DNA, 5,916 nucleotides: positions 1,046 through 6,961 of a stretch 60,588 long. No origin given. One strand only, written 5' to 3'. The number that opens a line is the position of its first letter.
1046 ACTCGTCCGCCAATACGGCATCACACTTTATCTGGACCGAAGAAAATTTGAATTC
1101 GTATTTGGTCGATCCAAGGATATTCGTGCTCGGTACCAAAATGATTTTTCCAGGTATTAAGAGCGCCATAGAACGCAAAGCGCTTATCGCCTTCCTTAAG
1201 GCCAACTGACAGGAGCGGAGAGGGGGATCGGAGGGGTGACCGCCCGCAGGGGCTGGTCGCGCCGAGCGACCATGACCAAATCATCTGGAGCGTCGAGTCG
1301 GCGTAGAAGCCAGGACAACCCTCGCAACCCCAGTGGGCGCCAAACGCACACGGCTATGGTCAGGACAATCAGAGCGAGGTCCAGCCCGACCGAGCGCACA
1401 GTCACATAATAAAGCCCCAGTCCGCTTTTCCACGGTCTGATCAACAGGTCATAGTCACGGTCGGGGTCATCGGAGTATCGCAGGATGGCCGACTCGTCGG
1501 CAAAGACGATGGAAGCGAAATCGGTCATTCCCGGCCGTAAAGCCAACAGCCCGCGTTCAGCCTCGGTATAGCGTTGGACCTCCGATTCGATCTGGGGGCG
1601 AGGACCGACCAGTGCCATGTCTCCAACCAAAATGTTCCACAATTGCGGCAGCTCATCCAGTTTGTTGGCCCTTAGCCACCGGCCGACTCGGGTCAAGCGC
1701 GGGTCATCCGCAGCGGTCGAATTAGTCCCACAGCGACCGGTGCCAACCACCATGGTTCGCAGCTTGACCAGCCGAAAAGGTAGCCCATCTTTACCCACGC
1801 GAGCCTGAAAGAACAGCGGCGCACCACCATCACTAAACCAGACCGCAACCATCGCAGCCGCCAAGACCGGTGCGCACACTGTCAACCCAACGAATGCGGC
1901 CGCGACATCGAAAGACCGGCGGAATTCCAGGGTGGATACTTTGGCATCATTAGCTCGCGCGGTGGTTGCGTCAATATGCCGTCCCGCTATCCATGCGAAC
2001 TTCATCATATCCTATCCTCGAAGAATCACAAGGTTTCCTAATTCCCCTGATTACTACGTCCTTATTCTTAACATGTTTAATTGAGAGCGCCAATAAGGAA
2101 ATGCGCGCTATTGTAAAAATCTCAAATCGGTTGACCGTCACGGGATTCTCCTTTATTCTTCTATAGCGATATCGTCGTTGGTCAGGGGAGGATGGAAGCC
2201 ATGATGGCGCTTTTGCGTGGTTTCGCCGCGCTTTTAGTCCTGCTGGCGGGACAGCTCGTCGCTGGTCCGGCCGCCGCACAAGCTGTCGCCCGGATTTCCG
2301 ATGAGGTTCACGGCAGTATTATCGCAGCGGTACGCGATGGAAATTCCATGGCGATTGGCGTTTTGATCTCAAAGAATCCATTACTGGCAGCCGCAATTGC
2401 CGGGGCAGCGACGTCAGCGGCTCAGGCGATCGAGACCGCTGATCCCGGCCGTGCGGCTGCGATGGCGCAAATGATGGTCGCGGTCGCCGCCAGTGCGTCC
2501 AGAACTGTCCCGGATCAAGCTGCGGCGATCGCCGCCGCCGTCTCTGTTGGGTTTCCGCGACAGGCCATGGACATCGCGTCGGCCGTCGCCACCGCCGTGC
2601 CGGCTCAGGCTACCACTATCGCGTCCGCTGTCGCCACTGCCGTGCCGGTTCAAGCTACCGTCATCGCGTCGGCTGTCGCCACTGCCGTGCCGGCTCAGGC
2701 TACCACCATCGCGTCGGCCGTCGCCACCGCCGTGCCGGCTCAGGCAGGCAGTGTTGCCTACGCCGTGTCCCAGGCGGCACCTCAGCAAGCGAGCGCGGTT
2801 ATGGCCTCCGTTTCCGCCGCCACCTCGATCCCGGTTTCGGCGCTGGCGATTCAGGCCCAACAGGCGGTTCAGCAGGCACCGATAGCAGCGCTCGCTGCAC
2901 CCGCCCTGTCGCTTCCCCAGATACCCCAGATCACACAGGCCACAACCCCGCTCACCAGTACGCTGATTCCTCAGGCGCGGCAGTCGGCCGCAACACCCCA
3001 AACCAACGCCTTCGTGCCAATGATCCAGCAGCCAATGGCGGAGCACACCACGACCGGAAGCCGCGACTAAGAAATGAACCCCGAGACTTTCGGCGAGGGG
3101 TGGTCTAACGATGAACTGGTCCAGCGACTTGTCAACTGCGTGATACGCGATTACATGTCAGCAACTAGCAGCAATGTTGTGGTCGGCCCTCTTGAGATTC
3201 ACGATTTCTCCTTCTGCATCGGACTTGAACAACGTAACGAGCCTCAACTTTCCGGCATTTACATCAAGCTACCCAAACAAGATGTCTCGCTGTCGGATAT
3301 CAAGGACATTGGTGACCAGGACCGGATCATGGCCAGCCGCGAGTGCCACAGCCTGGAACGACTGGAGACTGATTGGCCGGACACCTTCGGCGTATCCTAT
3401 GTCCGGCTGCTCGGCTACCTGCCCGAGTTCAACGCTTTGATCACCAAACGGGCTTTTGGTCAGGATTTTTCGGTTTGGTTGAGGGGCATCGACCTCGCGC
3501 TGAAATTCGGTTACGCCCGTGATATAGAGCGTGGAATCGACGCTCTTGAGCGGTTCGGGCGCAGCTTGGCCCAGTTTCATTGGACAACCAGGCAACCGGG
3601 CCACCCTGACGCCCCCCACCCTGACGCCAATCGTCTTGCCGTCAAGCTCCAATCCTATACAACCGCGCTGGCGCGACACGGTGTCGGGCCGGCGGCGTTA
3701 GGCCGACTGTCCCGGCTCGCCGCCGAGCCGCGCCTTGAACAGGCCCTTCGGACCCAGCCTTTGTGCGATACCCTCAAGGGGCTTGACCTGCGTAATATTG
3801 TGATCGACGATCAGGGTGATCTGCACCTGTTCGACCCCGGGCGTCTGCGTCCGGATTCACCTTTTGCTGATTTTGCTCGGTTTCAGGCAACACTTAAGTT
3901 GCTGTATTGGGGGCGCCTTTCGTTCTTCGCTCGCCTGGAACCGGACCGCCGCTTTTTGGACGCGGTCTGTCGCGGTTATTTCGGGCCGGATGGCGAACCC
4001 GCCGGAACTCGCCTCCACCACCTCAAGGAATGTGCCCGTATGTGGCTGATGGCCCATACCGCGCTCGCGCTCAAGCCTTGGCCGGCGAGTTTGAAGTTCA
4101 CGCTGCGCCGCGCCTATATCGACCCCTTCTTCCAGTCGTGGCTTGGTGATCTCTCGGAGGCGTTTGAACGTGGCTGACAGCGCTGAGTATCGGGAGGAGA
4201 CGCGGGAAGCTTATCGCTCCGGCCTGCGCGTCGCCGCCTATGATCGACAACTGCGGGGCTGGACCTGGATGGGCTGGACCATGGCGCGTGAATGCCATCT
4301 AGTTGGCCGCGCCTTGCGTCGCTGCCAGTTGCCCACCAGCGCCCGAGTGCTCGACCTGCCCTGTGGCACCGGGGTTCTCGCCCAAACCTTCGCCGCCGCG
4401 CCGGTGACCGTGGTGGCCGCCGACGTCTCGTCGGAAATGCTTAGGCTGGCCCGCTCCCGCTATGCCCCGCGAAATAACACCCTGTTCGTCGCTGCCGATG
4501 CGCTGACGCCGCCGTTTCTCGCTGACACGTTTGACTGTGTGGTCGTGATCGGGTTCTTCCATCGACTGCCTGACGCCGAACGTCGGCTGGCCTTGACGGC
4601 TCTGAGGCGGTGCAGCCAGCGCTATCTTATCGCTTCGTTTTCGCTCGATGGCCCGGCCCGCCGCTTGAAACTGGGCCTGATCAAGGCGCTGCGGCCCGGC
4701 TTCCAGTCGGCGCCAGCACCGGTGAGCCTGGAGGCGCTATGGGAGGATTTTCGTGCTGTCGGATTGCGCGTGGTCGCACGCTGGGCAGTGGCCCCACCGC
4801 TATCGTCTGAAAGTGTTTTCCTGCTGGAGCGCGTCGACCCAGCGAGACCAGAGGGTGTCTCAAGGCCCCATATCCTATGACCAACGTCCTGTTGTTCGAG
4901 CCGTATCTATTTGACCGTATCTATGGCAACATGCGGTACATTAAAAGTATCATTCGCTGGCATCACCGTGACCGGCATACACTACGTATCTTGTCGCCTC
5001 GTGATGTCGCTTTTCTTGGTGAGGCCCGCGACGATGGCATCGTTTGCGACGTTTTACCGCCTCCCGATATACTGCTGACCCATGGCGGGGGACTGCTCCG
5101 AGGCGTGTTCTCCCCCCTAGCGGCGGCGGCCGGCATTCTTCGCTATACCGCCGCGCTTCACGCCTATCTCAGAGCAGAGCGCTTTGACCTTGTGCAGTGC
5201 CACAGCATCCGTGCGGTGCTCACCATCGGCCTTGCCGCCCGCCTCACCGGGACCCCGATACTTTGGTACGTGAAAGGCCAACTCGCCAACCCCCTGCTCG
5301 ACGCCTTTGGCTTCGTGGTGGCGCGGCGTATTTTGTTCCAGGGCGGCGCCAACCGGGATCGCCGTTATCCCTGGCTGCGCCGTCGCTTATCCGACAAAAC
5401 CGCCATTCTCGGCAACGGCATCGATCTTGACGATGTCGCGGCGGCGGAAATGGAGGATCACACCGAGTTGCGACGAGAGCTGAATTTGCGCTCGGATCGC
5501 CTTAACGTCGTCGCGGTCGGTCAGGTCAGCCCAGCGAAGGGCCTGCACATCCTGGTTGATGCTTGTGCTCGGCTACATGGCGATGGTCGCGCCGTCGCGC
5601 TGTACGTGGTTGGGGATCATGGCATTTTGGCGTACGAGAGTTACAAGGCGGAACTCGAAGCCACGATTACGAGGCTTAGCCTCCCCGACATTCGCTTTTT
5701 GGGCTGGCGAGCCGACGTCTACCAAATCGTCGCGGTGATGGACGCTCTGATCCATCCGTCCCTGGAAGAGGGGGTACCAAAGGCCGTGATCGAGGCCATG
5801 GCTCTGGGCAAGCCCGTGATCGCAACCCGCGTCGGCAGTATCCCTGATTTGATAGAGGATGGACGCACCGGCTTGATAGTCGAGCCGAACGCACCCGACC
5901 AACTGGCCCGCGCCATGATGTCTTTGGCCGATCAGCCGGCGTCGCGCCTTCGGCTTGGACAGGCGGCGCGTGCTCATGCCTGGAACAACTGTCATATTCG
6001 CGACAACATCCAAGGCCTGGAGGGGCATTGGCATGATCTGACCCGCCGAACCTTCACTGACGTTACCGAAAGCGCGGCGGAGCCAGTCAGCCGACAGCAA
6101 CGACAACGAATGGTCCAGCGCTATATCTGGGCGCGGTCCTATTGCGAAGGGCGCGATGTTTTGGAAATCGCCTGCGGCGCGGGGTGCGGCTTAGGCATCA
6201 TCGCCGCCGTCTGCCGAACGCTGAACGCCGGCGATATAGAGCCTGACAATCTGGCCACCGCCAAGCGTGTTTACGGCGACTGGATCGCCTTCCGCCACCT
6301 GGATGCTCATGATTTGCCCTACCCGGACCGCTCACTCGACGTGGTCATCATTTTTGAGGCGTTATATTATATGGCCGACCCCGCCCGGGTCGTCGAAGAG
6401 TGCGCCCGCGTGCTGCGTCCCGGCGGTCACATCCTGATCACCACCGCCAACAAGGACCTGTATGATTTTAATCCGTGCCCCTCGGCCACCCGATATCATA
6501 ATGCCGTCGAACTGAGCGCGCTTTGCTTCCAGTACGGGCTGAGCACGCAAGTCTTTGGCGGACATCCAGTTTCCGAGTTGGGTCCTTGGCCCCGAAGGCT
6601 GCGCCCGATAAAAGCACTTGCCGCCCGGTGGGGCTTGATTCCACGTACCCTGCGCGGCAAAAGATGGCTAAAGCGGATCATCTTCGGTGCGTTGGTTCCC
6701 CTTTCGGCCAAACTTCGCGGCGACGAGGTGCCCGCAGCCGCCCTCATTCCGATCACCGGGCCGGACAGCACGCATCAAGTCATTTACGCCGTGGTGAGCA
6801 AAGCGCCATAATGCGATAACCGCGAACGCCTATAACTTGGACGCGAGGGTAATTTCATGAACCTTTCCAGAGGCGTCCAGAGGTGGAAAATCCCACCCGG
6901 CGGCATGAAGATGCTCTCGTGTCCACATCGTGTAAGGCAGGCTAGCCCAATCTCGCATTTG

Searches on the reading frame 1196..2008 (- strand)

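Call 72: search_protein_families(library=pfam, proteins=[window:1196-2008:-], max_evalue=0.00001)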
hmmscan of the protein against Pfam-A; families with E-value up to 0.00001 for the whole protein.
window:1196-2008:- (270 aa): 1 family
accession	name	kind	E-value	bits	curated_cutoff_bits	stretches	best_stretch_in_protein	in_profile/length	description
PF02397.22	Bac_transf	-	1.8e-46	158.4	27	1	30-221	1-177/179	Bacterial sugar transferase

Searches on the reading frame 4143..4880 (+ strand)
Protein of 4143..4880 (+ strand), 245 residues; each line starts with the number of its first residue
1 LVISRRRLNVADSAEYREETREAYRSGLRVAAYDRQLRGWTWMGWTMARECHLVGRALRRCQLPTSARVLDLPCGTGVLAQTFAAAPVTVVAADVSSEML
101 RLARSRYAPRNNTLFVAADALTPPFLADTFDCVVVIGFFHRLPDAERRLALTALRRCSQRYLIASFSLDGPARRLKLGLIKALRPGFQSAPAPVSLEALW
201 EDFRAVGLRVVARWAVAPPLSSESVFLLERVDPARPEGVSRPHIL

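Call 72: search_protein_families(library=pfam, proteins=[window:4143-4880:+], max_evalue=0.00001)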
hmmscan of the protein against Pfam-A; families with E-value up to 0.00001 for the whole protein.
window:4143-4880:+ (245 aa): 6 families
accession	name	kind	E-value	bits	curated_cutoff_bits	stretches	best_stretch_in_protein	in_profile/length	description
PF13649.12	Methyltransf_25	-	6.4e-17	62.5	27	1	69-157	1-92/97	Methyltransferase domain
PF08241.18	Methyltransf_11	-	1.2e-12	48.7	21.2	1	70-156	1-85/95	Methyltransferase domain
PF08242.18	Methyltransf_12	-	2.2e-11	44.8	30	1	70-156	1-90/98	Methyltransferase domain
PF13489.12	Methyltransf_23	-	3.5e-09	37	27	1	56-211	11-162/164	Methyltransferase domain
PF13847.12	Methyltransf_31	-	7.9e-07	29.3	27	1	67-147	5-92/145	Methyltransferase domain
PF01209.24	Ubie_methyltran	-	1.2e-06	28.4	20.1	1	65-147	47-134/233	ubiE/COQ5 methyltransferase family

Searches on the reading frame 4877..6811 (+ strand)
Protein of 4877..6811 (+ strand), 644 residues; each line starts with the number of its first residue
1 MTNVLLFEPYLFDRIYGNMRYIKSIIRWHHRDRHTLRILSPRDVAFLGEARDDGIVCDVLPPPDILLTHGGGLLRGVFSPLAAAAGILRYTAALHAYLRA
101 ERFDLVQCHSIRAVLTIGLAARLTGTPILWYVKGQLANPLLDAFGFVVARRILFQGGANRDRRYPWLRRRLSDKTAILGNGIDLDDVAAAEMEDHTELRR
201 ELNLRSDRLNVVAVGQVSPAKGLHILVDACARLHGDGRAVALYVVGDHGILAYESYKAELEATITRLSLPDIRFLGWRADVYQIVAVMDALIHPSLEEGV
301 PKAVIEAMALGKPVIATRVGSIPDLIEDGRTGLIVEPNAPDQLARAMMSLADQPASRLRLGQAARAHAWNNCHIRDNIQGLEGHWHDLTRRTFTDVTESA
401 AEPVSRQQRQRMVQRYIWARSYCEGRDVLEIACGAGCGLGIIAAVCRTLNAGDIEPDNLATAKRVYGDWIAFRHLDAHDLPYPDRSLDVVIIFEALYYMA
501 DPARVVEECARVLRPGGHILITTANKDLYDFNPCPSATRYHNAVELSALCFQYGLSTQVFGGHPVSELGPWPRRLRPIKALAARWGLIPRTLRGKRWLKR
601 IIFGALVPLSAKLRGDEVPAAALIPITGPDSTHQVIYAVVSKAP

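Call 35: search_protein_families(library=pfam, proteins=[window:4877-6811:+], max_evalue=0.0001)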
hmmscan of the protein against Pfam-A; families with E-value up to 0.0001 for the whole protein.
window:4877-6811:+ (644 aa): 13 families
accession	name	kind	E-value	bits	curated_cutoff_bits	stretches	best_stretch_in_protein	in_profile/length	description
PF13692.12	Glyco_trans_1_4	-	1.5e-31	110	27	1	210-352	3-141/142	Glycosyl transferases group 1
PF00534.26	Glycos_transf_1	-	2.5e-31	109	26.4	1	196-366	3-171/172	Glycosyl transferases group 1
PF08241.18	Methyltransf_11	-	5e-20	72.4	21.2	1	429-521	1-95/95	Methyltransferase domain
PF13649.12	Methyltransf_25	-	5.8e-15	56.2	27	1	428-517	1-97/97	Methyltransferase domain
PF13847.12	Methyltransf_31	-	1.3e-11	44.8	27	1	426-525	5-113/145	Methyltransferase domain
PF08242.18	Methyltransf_12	-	1.2e-09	39.2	30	1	429-519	1-98/98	Methyltransferase domain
PF13489.12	Methyltransf_23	-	3.7e-09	36.9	27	1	425-535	23-124/164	Methyltransferase domain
PF05401.17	NodS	-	3e-06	27.7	24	1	407-523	26-146/201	Nodulation protein S (NodS)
PF13579.12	Glyco_trans_4_4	-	3.6e-06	27.8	29.7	1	20-171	5-124/158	Glycosyl transferase 4-like domain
PF13439.12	Glyco_transf_4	-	4.8e-06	27.1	28.5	1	20-151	6-109/170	Glycosyltransferase Family 4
PF13524.12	Glyco_trans_1_2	-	6e-06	26.7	25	1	293-378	52-139/144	Glycosyl transferase-like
PF20706.3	GT4-conflict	-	1.5e-05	24.6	26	1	199-328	189-322/385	Family 4 Glycosyltransferase in conflict systems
PF01209.24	Ubie_methyltran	-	2.9e-05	24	20.1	1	423-522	46-152/233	ubiE/COQ5 methyltransferase family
